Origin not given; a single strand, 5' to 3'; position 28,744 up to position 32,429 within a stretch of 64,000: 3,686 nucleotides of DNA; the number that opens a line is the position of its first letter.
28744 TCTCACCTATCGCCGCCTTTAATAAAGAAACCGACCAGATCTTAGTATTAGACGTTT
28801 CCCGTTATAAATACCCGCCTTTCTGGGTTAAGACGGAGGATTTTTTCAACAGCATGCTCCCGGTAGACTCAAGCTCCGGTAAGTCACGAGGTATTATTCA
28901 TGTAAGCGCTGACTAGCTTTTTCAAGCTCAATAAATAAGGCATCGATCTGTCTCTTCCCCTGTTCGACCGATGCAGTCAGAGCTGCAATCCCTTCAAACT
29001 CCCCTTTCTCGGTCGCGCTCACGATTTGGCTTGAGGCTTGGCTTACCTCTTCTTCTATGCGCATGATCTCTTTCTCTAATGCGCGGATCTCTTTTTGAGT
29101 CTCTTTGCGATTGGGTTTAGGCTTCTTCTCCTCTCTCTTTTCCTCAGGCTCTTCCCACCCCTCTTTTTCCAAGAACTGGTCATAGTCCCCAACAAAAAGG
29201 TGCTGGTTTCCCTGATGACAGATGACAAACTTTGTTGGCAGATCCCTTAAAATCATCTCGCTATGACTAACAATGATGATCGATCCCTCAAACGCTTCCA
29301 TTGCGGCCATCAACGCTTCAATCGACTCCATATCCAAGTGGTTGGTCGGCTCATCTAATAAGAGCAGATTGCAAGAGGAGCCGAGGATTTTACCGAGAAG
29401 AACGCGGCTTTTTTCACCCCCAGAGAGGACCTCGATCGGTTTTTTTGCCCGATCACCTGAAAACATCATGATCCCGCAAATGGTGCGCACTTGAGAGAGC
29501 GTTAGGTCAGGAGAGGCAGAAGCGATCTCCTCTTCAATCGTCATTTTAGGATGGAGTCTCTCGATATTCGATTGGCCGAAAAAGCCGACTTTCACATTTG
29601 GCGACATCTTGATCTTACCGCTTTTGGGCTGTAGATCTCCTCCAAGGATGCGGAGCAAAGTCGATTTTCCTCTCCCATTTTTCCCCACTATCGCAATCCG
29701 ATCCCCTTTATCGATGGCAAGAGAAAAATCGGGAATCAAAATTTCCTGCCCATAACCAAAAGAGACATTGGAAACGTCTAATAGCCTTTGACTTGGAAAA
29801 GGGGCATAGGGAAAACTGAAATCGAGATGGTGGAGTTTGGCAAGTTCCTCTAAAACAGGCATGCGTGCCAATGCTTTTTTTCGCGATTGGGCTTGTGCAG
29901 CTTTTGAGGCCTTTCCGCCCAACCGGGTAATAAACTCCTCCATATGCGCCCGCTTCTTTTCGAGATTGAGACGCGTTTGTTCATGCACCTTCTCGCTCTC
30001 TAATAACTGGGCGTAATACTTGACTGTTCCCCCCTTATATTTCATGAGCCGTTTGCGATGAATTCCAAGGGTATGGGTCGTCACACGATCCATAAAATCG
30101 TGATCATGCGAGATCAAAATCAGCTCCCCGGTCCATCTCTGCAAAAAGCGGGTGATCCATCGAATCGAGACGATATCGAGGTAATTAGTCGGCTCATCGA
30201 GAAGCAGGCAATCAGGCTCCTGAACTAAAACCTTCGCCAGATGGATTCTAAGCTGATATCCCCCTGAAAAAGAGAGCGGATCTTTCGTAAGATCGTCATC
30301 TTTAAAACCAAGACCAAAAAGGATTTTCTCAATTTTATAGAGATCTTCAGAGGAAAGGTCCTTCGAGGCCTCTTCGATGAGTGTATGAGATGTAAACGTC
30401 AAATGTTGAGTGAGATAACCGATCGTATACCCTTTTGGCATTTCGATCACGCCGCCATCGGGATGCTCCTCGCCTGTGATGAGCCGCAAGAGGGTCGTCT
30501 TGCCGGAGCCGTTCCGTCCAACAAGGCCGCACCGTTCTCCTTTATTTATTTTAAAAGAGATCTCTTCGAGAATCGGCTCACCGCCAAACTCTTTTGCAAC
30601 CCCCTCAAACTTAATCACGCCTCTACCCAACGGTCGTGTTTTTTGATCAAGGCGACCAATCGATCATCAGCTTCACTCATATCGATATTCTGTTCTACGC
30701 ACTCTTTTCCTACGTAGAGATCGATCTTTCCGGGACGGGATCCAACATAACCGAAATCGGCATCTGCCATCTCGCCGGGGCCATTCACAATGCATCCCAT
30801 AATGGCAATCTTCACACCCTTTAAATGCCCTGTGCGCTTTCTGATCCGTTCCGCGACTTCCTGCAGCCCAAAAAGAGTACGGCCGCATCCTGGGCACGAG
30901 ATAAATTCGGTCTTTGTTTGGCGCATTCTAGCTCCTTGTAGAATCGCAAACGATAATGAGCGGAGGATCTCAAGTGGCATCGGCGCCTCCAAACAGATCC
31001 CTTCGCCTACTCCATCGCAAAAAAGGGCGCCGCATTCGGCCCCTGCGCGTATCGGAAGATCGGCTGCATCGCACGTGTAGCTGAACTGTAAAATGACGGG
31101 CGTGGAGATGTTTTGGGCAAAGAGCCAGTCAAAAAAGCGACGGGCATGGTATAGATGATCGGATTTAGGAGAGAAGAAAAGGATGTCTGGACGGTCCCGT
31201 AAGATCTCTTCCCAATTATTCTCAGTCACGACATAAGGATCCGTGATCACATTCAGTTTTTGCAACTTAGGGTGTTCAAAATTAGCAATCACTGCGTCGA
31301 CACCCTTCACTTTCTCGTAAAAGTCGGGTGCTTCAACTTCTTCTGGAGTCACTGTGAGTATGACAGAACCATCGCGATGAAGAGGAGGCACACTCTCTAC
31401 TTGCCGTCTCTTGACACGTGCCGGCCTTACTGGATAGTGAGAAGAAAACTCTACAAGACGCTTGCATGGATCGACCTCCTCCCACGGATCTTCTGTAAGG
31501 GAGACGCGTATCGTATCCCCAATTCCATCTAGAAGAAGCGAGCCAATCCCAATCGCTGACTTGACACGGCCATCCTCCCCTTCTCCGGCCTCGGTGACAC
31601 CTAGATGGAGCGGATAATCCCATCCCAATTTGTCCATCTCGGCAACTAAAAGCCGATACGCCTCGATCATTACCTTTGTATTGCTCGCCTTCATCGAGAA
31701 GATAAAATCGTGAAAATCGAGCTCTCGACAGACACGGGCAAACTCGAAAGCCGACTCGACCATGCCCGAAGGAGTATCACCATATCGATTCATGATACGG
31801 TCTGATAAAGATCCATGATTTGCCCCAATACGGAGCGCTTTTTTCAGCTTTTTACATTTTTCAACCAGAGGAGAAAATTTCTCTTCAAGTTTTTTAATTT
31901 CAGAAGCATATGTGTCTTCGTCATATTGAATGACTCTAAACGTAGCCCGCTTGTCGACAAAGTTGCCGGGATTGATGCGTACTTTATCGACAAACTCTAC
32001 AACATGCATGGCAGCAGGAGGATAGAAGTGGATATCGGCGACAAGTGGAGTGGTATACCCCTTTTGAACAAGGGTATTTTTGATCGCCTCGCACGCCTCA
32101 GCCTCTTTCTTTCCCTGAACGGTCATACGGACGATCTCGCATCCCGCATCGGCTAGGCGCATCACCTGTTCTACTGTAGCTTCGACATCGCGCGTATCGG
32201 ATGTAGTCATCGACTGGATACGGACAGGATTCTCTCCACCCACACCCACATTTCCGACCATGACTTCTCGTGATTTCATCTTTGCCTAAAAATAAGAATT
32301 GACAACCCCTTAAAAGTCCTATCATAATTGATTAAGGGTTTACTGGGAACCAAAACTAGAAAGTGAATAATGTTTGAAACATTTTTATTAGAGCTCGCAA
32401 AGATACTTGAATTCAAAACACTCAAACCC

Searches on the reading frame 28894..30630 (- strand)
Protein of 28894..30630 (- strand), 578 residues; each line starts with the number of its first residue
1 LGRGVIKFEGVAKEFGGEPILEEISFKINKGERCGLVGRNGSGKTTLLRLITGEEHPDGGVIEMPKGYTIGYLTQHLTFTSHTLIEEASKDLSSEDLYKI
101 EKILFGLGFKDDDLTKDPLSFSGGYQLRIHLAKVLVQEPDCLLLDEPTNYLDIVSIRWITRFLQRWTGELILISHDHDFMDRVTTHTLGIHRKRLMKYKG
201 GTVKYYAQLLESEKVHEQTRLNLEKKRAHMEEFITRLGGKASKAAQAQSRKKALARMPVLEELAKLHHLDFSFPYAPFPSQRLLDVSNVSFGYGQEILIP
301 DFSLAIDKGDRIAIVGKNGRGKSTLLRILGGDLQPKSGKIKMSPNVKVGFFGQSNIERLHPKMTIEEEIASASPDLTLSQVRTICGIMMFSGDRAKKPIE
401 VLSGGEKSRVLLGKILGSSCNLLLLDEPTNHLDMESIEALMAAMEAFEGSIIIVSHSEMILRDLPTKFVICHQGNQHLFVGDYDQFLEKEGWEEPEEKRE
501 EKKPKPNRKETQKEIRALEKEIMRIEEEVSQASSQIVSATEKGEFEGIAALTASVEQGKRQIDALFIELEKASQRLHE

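Call 20: search_protein_families(library=ncbifam, proteins=[window:28894-30630:-], max_evalue=0.00001)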
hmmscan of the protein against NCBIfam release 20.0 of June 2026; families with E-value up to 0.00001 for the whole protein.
window:28894-30630:- (578 aa): 186 families (the best 25 are shown)
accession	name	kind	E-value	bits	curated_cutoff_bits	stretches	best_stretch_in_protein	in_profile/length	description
NF000355.4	ribo_prot_ABC_F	equivalog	1.1e-115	387.4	380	2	6-253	3-250/499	ribosomal protection-like ABC-F family protein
NF007921.0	PRK10636.1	equivalog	2.4e-104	349.9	917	2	102-542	131-585/638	ABC transporter ATP-binding protein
NF011646.0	PRK15064.1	equivalog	8.9e-102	341.2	762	2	101-491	136-528/530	ABC-F family ATPase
NF050005.1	ABC_ATPase_Uup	equivalog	1.6e-95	320.7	900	2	99-522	138-563/636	ATP-binding cassette ATPase Uup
NF008775.0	PRK11819.1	equivalog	3e-94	316.6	599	2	120-500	163-545/556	energy-dependent translational throttle protein EttA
TIGR03719.1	ABC_ABC_ChvD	subfamily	1.3e-93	314.5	806.75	2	120-494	161-537/552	energy-dependent translational throttle protein EttA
NF000170.2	ABCF_Vga_all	exception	7.2e-89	298.6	725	2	278-502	266-484/521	Vga family ABC-F type ribosomal protection protein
NF008358.0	PRK11147.1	equivalog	2.5e-88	296.9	936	2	101-536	140-577/635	ABC transporter ATP-binding protein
NF000169.2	ABCF_Sal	exception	3.1e-88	296.8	725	4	278-462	310-492/542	Sal family ABC-F type ribosomal protection protein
NF000171.1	ABCF_producer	exception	2.3e-80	270.6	800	4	303-461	369-524/541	TlrC/CarA/OleB/SrmB family ABC-F type ribosomal protection protein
NF043038.1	ABCF_CplR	exception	4.3e-76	256.8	780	2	279-503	282-501/544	ABC-F type ribosomal protection protein CplR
NF000168.2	ABCF_Msr_all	exception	8.7e-76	255.4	680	3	235-462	245-469/487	Msr family ABC-F type ribosomal protection protein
NF000514.1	ABCF_OptrA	exception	4e-69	233.6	1450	2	101-531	163-593/655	ABC-F type ribosomal protection protein OptrA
NF000167.2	ABCF_Lsa_all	exception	8.5e-63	213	750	4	95-219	92-215/492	Lsa family ABC-F type ribosomal protection protein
NF000166.1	ABCF_CarA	exception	2.6e-59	200.8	1050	3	303-459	380-533/556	ABC-F type ribosomal protection protein Car(A)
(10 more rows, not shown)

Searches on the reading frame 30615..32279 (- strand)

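Call 20: search_protein_families(library=ncbifam, proteins=[window:30615-32279:-], max_evalue=0.00001)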
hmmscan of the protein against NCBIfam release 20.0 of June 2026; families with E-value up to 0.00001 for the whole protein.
window:30615-32279:- (554 aa): 4 families
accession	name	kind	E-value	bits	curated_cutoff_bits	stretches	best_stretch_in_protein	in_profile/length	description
NF001912.0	PRK00694.1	equivalog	1.3e-188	628.4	1045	2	2-282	14-294/606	4-hydroxy-3-methylbut-2-en-1-yl diphosphate synthase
NF002534.0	PRK02048.1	equivalog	4.2e-184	613.7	886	2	2-279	10-287/613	4-hydroxy-3-methylbut-2-en-1-yl diphosphate synthase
TIGR00612.1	ispG_gcpE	equivalog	7.6e-146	485.8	280.25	1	2-546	3-357/357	(E)-4-hydroxy-3-methylbut-2-enyl-diphosphate synthase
NF001540.0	PRK00366.1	equivalog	3.3e-117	391.3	345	2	2-277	15-261/364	flavodoxin-dependent (E)-4-hydroxy-3-methylbut-2-enyl-diphosphate synthase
